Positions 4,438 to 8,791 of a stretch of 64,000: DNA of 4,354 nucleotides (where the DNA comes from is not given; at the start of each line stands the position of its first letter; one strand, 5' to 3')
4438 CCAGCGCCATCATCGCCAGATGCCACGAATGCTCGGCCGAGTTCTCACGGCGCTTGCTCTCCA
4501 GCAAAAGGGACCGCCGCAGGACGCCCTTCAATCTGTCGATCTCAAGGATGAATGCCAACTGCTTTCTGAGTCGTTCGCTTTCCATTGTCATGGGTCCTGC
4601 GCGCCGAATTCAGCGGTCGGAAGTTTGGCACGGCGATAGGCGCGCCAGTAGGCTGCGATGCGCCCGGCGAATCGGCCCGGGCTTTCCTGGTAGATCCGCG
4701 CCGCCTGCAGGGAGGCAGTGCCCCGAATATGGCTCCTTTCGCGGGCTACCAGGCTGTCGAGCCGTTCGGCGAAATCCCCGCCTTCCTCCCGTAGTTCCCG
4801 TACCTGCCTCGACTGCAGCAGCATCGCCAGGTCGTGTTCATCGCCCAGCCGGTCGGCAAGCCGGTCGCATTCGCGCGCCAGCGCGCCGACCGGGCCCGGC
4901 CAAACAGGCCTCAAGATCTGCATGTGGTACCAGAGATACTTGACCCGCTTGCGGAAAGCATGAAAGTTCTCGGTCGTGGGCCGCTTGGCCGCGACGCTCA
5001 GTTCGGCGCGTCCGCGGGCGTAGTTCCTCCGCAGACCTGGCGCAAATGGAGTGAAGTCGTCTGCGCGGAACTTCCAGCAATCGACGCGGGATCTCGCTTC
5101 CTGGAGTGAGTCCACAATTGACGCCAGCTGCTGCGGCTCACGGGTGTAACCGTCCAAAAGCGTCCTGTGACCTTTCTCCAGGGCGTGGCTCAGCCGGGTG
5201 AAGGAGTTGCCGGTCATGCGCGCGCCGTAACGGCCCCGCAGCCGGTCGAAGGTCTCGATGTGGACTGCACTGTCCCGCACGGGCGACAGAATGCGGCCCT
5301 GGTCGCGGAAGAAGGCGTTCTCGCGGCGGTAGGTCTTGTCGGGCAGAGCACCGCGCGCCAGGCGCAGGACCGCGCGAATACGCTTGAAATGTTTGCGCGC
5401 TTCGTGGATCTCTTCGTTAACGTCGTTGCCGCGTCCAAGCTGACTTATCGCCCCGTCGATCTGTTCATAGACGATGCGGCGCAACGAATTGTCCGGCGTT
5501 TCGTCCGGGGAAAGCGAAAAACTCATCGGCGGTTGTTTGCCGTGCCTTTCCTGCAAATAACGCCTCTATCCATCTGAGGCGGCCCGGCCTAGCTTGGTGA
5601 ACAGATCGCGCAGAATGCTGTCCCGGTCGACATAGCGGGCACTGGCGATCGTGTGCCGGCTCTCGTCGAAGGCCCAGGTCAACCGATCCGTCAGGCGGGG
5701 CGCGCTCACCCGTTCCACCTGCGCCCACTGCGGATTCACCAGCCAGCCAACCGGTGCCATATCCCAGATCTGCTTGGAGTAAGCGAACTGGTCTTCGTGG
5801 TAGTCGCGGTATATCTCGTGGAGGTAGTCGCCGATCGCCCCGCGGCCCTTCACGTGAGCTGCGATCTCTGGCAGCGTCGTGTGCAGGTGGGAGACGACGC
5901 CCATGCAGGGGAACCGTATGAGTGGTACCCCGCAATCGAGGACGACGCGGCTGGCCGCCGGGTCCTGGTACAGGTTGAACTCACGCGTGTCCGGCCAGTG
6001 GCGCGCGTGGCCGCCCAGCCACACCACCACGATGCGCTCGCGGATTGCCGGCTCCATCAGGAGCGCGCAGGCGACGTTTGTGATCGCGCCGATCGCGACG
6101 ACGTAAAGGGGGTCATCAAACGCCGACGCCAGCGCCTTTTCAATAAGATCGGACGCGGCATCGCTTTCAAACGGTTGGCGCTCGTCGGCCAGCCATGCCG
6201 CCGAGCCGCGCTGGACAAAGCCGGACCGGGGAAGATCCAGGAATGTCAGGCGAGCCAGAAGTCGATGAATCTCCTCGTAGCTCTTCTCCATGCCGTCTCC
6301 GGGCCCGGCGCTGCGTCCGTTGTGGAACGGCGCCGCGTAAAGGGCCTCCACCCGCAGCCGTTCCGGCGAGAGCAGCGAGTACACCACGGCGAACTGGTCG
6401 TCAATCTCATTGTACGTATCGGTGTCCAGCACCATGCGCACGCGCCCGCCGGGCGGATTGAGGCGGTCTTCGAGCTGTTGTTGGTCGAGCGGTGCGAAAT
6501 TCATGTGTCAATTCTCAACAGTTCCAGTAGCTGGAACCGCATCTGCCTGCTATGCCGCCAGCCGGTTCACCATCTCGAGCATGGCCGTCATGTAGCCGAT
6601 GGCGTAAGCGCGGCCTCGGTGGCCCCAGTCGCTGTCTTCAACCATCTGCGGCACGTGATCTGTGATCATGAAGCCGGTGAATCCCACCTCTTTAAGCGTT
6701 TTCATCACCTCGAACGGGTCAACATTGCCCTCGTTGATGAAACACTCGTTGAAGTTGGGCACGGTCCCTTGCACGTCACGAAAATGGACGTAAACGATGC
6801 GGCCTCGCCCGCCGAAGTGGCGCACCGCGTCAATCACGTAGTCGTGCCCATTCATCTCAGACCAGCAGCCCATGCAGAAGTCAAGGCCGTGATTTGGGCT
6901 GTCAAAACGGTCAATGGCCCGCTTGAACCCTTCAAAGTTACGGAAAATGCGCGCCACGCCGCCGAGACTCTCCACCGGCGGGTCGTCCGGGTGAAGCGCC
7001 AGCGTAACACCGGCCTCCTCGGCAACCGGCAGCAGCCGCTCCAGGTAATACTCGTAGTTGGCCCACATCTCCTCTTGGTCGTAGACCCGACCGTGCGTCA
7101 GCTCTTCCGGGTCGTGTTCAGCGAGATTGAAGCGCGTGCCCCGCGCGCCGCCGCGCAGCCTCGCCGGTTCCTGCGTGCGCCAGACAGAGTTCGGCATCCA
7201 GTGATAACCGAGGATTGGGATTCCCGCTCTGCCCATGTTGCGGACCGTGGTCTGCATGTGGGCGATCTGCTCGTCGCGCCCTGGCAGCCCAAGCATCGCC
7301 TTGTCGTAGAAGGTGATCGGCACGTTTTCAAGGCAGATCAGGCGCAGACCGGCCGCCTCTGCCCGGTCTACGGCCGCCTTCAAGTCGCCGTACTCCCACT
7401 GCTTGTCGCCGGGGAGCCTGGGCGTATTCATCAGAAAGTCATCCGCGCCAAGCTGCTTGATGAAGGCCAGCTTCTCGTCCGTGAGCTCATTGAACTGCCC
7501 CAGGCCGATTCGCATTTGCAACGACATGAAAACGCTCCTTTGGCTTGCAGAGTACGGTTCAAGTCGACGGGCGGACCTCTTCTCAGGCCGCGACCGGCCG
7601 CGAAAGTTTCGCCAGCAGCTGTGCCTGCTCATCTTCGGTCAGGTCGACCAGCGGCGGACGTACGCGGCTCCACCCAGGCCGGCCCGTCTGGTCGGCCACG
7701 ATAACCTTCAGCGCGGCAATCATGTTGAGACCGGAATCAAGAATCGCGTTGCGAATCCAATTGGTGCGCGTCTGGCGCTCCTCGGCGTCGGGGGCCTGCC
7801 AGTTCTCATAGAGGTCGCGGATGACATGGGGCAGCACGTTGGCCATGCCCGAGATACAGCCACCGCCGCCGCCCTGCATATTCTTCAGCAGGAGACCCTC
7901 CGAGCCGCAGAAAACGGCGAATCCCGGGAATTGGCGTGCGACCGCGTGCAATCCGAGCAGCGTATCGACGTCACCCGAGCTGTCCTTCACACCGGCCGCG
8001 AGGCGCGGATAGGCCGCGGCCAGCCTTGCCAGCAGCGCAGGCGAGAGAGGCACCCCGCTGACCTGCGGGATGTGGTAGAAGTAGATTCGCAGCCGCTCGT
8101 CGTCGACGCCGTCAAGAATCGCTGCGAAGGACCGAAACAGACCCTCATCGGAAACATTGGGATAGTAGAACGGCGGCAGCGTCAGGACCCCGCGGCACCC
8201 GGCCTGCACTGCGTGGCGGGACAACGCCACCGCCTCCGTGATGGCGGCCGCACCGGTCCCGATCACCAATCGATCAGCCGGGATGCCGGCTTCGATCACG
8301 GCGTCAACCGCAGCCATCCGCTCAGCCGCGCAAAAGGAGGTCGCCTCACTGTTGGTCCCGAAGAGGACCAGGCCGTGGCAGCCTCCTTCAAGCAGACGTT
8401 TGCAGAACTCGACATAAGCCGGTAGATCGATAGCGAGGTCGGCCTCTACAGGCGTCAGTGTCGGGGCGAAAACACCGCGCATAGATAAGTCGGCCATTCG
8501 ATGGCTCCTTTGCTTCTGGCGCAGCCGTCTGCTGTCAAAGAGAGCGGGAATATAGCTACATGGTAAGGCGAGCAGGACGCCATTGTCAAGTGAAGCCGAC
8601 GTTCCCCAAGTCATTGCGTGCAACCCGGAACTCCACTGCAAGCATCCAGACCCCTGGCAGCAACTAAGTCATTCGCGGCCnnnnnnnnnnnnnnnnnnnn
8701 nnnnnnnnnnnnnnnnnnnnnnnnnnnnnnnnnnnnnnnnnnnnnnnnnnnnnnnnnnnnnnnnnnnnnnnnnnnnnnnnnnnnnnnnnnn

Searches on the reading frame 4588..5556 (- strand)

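Call 17: search_protein_families(library=pfam, proteins=[window:4588-5556:-], max_evalue=0.001)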
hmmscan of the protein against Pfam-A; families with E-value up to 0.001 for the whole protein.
window:4588-5556:- (322 aa): 1 family
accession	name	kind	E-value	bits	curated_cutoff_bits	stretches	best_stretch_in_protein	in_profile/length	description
PF05235.19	CHAD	-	1.6e-32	113.8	25.6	1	41-248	18-225/228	CHAD domain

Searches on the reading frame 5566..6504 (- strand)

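Call 17: search_protein_families(library=pfam, proteins=[window:5566-6504:-], max_evalue=0.001)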
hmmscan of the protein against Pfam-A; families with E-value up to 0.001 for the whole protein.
window:5566-6504:- (312 aa): 2 families
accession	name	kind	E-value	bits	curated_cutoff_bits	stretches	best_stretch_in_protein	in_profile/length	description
PF01156.24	IU_nuc_hydro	-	1.6e-19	71.1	34.2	1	107-265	89-254/297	Inosine-uridine preferring nucleoside hydrolase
PF07632.16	Sde182_NH-like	-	7.7e-05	22.8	26.8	1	23-149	1-134/268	Cellulose-binding Sde182, nucleoside hydrolase-like domain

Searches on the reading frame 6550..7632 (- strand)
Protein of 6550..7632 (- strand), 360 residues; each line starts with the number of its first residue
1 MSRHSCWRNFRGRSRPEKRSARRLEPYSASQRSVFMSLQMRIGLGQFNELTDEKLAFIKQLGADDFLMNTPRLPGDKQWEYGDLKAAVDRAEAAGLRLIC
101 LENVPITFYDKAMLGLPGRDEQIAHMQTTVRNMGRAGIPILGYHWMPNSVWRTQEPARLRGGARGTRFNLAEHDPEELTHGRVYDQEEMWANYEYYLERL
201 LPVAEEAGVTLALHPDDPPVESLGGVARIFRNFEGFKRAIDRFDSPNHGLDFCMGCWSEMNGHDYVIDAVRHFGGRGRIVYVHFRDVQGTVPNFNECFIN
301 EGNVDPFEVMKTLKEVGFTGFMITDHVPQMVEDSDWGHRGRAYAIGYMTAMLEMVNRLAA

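Call 17: search_protein_families(library=pfam, proteins=[window:6550-7632:-], max_evalue=0.001)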
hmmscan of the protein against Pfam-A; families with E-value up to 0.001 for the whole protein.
window:6550-7632:- (360 aa): 2 families
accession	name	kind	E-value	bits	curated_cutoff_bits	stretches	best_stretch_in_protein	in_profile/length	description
PF03786.19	UxuA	-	2.2e-55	188.3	23.7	2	184-355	175-350/352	D-mannonate dehydratase (UxuA)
PF01261.30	AP_endonuc_2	-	7.8e-17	62.2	31.1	1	56-325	2-228/249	Xylose isomerase-like TIM barrel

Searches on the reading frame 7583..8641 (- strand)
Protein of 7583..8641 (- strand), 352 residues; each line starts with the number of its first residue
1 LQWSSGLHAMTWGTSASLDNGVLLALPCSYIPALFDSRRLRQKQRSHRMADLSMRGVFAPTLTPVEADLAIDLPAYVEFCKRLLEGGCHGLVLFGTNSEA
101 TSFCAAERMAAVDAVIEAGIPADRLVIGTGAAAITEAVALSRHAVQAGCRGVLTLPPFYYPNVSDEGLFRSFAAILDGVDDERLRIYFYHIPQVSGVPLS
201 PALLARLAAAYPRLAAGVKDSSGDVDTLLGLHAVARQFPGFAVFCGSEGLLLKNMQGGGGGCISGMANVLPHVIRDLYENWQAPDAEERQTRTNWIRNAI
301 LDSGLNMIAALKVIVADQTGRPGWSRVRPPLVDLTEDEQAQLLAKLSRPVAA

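Call 17: search_protein_families(library=pfam, proteins=[window:7583-8641:-], max_evalue=0.001)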
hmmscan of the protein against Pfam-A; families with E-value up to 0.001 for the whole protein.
window:7583-8641:- (352 aa): 1 family
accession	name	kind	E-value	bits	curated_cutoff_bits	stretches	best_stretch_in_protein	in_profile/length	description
PF00701.28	DHDPS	-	1.4e-39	136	22.1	1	54-346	2-286/289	Dihydrodipicolinate synthetase family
